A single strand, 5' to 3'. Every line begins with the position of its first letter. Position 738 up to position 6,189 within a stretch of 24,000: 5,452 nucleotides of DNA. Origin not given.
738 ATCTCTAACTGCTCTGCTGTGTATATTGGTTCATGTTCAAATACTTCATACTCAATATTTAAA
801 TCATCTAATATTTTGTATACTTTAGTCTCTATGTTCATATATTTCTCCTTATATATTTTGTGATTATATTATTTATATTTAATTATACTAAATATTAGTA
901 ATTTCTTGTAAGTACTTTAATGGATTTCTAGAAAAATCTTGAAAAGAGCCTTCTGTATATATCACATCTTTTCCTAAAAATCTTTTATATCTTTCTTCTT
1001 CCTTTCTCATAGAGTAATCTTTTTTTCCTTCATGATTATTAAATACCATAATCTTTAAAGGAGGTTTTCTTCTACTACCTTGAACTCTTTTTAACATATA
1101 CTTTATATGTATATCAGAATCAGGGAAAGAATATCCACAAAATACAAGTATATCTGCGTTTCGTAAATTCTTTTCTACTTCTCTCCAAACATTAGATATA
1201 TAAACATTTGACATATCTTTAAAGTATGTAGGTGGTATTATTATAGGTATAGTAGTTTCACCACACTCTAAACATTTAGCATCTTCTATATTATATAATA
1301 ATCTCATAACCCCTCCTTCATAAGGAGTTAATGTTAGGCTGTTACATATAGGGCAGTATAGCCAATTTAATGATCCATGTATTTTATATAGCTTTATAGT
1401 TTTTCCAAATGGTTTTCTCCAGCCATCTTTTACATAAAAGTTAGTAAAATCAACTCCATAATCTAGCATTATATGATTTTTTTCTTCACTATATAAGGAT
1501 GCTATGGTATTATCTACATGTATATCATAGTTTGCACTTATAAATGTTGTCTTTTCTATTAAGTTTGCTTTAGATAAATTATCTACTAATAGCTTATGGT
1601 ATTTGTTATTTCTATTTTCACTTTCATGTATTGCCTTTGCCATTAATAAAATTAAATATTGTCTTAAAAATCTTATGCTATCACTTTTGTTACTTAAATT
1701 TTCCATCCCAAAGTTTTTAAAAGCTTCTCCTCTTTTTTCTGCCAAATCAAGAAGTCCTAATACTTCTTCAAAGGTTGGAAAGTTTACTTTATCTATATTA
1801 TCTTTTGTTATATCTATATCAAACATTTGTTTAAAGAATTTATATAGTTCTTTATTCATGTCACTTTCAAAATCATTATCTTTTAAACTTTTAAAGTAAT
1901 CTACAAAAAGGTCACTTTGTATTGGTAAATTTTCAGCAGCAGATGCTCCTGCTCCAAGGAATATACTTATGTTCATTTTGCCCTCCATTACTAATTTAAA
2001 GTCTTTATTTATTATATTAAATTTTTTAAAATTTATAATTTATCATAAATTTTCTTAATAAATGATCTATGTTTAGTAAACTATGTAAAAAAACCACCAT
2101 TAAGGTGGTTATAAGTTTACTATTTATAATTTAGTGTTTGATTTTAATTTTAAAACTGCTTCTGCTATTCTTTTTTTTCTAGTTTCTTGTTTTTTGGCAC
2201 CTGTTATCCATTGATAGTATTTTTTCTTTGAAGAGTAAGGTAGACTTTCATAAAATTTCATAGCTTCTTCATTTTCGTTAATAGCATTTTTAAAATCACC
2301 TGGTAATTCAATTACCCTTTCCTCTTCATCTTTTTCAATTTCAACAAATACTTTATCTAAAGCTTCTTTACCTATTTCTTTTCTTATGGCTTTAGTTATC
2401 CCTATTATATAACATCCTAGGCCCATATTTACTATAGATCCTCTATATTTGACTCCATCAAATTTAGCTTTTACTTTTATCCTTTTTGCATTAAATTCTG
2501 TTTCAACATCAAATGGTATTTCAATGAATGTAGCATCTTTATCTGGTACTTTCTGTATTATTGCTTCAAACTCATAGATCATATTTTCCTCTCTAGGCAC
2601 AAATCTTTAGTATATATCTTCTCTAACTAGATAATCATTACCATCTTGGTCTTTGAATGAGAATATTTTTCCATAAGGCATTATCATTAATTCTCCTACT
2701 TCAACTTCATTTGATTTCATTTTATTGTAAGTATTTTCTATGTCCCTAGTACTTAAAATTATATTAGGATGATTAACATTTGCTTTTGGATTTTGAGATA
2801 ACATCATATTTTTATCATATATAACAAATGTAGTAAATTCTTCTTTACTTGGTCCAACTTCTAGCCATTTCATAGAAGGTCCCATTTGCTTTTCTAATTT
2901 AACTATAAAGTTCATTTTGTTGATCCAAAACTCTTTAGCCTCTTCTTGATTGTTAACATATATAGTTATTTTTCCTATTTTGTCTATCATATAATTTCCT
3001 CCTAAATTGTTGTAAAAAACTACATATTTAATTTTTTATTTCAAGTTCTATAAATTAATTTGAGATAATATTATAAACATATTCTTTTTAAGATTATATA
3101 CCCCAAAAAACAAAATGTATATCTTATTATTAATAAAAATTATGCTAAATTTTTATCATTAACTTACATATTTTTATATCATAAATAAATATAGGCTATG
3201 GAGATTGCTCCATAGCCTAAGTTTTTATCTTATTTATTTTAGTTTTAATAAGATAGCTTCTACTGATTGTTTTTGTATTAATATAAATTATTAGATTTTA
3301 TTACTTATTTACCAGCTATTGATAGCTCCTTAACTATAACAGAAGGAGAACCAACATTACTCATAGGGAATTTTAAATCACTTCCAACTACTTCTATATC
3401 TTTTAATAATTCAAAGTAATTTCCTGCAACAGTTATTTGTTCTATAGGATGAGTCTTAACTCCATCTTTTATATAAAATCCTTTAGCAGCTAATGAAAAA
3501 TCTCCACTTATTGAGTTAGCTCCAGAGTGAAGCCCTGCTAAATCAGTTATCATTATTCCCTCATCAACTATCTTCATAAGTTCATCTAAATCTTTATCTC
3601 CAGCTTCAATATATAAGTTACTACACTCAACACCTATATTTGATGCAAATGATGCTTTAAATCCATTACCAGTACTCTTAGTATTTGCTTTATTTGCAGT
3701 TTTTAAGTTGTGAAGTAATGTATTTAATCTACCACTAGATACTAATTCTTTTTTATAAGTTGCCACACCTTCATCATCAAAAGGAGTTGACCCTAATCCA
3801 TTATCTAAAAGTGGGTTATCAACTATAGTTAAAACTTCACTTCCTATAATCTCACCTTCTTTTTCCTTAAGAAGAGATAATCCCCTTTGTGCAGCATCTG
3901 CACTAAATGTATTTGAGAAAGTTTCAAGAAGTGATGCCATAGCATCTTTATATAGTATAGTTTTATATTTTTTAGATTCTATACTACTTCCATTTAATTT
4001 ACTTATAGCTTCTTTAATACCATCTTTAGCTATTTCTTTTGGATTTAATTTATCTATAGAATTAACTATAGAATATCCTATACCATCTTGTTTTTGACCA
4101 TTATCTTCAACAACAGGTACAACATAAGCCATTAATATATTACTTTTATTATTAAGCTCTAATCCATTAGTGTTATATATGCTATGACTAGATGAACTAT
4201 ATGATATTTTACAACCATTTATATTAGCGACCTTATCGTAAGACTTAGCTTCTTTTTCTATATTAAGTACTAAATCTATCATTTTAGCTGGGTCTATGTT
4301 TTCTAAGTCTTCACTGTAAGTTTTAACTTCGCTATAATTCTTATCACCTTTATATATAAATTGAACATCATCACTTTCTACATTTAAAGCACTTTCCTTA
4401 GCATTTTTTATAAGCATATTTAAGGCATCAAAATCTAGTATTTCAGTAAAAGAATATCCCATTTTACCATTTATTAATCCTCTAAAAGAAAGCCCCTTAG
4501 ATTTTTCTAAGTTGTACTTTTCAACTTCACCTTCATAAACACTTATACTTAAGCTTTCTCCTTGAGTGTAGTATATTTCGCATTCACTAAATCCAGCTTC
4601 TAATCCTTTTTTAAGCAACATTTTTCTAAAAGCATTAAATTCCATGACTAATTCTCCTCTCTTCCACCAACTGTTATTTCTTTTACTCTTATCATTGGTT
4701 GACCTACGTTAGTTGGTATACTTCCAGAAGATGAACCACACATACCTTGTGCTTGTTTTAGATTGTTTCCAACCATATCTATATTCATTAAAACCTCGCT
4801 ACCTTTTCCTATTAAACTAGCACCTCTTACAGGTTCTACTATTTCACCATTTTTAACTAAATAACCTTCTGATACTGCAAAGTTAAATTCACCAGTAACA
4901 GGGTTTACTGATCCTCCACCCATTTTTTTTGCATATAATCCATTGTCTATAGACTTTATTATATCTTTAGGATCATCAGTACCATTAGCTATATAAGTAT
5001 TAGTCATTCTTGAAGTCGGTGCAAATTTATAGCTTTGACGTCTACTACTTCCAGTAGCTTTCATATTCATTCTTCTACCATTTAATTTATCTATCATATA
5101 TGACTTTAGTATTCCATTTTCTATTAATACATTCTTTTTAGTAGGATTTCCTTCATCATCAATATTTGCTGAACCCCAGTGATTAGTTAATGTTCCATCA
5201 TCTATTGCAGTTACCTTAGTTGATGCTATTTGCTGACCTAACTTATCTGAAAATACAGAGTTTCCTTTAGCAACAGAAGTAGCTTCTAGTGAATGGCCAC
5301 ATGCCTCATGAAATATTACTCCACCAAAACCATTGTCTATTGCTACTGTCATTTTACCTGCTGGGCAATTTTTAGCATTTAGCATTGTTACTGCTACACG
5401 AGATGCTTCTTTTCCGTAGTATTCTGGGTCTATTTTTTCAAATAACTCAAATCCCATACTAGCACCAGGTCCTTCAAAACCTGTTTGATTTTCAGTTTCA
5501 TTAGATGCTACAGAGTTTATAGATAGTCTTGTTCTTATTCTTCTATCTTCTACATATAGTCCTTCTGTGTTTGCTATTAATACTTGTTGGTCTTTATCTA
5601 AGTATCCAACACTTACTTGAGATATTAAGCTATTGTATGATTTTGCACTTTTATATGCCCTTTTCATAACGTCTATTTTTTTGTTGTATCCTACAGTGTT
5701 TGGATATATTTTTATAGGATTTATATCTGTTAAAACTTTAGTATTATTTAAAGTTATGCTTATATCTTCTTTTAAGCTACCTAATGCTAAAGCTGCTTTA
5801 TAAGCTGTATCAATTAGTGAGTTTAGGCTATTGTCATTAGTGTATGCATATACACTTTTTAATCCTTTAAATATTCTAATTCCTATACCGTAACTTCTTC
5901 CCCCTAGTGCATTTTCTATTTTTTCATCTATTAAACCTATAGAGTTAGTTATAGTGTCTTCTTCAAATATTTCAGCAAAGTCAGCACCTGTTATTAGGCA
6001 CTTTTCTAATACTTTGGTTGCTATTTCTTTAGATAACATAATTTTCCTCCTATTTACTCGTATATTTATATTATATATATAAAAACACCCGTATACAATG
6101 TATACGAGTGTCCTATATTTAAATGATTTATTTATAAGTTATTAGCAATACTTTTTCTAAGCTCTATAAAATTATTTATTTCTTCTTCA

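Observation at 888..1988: Stand-alone SIR2-family gene with defence-type motifs and no partner gene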

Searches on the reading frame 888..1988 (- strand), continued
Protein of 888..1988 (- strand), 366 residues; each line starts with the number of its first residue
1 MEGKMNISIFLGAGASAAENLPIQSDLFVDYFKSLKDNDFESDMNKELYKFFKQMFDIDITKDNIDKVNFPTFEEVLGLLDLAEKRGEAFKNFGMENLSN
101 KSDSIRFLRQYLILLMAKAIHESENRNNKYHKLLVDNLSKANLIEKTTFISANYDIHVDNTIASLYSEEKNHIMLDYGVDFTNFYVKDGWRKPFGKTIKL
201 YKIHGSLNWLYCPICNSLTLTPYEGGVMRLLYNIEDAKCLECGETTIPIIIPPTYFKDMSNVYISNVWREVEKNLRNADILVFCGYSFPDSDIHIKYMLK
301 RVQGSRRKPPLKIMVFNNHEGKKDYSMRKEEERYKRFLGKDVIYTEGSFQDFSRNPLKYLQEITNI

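Call 74: find_encoding_contigs(protein=P0118, flank=10000, max_places=3)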
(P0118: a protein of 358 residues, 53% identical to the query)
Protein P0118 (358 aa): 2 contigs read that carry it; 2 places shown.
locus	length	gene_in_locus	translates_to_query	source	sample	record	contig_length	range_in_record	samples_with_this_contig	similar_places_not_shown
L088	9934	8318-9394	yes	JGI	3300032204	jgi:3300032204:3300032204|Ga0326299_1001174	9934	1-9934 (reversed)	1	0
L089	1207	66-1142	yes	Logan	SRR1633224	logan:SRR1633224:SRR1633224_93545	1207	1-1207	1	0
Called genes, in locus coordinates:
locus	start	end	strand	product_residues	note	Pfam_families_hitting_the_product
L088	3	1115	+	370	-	PF00753:Lactamase_B, PF23023:Anti-Pycsar_Apyc1 (weak), PF12706:Lactamase_B_2, PF02805:Ada_Zn_binding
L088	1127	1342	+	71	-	PF11213:DUF3006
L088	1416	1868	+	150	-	PF13248:Zn_ribbon_3 (faint)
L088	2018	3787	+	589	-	PF04851:ResIII, PF00270:DEAD, PF00271:Helicase_C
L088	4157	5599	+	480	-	PF08357:SEFIR, PF13676:TIR_2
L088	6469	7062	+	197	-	PF02525:Flavodoxin_2, PF03358:FMN_red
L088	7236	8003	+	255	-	-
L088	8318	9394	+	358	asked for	PF13289:SIR2_2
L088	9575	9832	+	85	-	-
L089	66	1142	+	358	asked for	PF13289:SIR2_2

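Call 76: find_encoding_contigs(protein=P0116, flank=10000, max_places=2)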
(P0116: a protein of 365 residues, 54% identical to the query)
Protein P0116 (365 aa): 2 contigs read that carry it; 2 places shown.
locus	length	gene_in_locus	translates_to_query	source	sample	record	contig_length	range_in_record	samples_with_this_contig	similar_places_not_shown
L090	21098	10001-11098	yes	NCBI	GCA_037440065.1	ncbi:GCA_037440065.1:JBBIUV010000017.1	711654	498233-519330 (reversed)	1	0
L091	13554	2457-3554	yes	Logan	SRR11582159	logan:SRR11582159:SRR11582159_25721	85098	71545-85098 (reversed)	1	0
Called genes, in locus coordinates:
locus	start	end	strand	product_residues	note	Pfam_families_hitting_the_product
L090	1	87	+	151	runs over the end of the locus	PF14588:YjgF_endoribonc, PF01042:Ribonuc_L-PSP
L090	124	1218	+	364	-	PF01757:Acyl_transf_3, PF07786:HGSNAT_cat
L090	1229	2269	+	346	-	PF05496:RuvB_N, PF00004:AAA, PF07728:AAA_5 (weak), PF17864:AAA_lid_4, PF05491:WHD_RuvB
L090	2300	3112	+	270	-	PF00793:DAHP_synth_1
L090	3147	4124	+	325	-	PF01380:SIS, PF00571:CBS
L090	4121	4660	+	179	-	PF06835:LptC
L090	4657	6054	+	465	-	PF03968:LptD_N (faint), PF13100:OstA_2, PF06835:LptC (faint)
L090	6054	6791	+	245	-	PF00005:ABC_tran, PF13304:AAA_21 (faint)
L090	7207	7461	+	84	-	-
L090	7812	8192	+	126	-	PF13366:PDDEXK_3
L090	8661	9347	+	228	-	-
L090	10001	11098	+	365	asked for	PF13289:SIR2_2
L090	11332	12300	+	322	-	-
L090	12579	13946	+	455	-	-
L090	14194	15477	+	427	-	PF13385:Laminin_G_3, PF18962:Por_Secre_tail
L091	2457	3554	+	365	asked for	PF13289:SIR2_2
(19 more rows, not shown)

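Call 77: find_encoding_contigs(protein=P0115, flank=10000, max_places=2)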
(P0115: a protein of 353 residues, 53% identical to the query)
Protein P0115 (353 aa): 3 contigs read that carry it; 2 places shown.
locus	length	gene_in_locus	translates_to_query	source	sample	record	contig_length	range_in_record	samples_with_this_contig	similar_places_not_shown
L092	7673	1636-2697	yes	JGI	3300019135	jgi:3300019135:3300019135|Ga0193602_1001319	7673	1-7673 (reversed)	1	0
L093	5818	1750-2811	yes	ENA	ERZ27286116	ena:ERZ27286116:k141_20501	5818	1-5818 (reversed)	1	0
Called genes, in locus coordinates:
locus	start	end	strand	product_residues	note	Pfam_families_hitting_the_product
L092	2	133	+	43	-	?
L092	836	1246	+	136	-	-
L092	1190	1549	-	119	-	-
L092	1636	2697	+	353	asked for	PF13289:SIR2_2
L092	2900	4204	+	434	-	PF13676:TIR_2 (weak)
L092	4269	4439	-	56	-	-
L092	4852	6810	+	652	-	PF00691:OmpA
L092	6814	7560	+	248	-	-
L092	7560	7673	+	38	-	?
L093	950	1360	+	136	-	-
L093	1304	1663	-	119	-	-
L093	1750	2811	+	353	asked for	PF13289:SIR2_2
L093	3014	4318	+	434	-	PF13676:TIR_2 (weak)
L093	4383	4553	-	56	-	-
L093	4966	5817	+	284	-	?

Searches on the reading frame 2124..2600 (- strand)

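Call 3: search_protein_families(library=pfam, proteins=[window:2124-2600:-], max_evalue=0.01)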
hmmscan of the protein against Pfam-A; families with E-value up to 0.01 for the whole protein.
window:2124-2600:- (158 aa): 2 families
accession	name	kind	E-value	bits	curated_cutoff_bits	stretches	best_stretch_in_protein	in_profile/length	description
PF08922.17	DUF1905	-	3.7e-22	78.7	24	1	11-88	1-81/81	Domain of unknown function (DUF1905)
PF13376.11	OmdA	-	7.9e-20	71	25.6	1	97-154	2-59/60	Bacteriocin-protection, YdeI or OmpD-Associated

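Call 4: search_protein_families(library=padloc, proteins=[window:2124-2600:-], max_evalue=0.01)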
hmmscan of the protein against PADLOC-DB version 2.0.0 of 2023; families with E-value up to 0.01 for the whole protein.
window:2124-2600:- (158 aa): 0 families

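Call 5: search_protein_families(library=ncbifam, proteins=[window:2124-2600:-], max_evalue=0.01)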
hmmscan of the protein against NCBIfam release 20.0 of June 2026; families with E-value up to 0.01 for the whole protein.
window:2124-2600:- (158 aa): 0 families

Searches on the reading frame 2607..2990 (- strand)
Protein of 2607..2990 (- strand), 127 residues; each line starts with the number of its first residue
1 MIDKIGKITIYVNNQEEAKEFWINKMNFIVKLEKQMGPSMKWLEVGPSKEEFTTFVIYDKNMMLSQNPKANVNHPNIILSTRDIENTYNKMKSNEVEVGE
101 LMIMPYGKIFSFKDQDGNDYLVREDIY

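Call 3: search_protein_families(library=pfam, proteins=[window:2607-2990:-], max_evalue=0.01)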
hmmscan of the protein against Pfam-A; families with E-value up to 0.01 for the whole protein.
window:2607-2990:- (127 aa): 1 family
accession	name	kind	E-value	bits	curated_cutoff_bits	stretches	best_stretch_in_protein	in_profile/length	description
PF00903.31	Glyoxalase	-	2.1e-09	38.2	20.6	1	4-118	1-117/121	Glyoxalase/Bleomycin resistance protein/Dioxygenase superfamily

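Call 4: search_protein_families(library=padloc, proteins=[window:2607-2990:-], max_evalue=0.01)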
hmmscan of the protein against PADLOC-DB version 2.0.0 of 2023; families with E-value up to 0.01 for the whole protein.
window:2607-2990:- (127 aa): 0 families

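Call 5: search_protein_families(library=ncbifam, proteins=[window:2607-2990:-], max_evalue=0.01)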
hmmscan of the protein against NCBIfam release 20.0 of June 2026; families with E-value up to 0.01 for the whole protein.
window:2607-2990:- (127 aa): 1 family
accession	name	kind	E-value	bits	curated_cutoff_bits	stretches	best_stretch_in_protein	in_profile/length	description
NF050075.1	SMU1112c_YaeR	equivalog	0.0046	17.2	140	1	3-108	2-108/125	SMU1112c/YaeR family gloxylase I-like metalloprotein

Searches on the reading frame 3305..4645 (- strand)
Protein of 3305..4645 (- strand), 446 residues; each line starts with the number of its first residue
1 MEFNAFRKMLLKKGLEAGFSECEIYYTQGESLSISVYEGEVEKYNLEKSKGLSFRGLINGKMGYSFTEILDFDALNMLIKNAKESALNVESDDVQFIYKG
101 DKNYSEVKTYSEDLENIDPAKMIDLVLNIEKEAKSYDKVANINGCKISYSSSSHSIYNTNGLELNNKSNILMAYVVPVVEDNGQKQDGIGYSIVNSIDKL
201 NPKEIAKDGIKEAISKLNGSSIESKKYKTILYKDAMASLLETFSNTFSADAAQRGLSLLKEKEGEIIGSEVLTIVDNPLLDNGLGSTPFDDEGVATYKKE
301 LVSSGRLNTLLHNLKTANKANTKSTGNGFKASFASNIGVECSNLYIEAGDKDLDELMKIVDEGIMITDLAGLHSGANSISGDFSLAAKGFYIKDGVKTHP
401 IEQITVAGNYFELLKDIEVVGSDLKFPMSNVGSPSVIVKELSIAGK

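Call 3: search_protein_families(library=pfam, proteins=[window:3305-4645:-], max_evalue=0.01)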
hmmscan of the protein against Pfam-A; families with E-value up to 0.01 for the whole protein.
window:3305-4645:- (446 aa): 3 families
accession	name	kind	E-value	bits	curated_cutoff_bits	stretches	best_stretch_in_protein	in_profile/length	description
PF19289.4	PmbA_TldD_3rd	-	1.2e-75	253.9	22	1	224-445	1-220/220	PmbA/TldA metallopeptidase C-terminal domain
PF01523.21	PmbA_TldD_1st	-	1e-14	54.8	20.9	1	22-86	1-65/65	PmbA/TldA metallopeptidase domain 1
PF19290.4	PmbA_TldD_2nd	-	6.7e-13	49.5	20.9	1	113-217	2-109/109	PmbA/TldA metallopeptidase central domain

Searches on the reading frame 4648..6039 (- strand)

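Call 3: search_protein_families(library=pfam, proteins=[window:4648-6039:-], max_evalue=0.01)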
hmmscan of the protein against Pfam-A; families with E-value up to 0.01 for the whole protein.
window:4648-6039:- (463 aa): 3 families
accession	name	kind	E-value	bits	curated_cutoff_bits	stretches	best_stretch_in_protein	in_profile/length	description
PF19289.4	PmbA_TldD_3rd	-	2.3e-73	246.4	22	1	228-459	2-220/220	PmbA/TldA metallopeptidase C-terminal domain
PF19290.4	PmbA_TldD_2nd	-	4.3e-23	82.3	20.9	1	112-220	2-109/109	PmbA/TldA metallopeptidase central domain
PF01523.21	PmbA_TldD_1st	-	1.7e-14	54.1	20.9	1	22-83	1-65/65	PmbA/TldA metallopeptidase domain 1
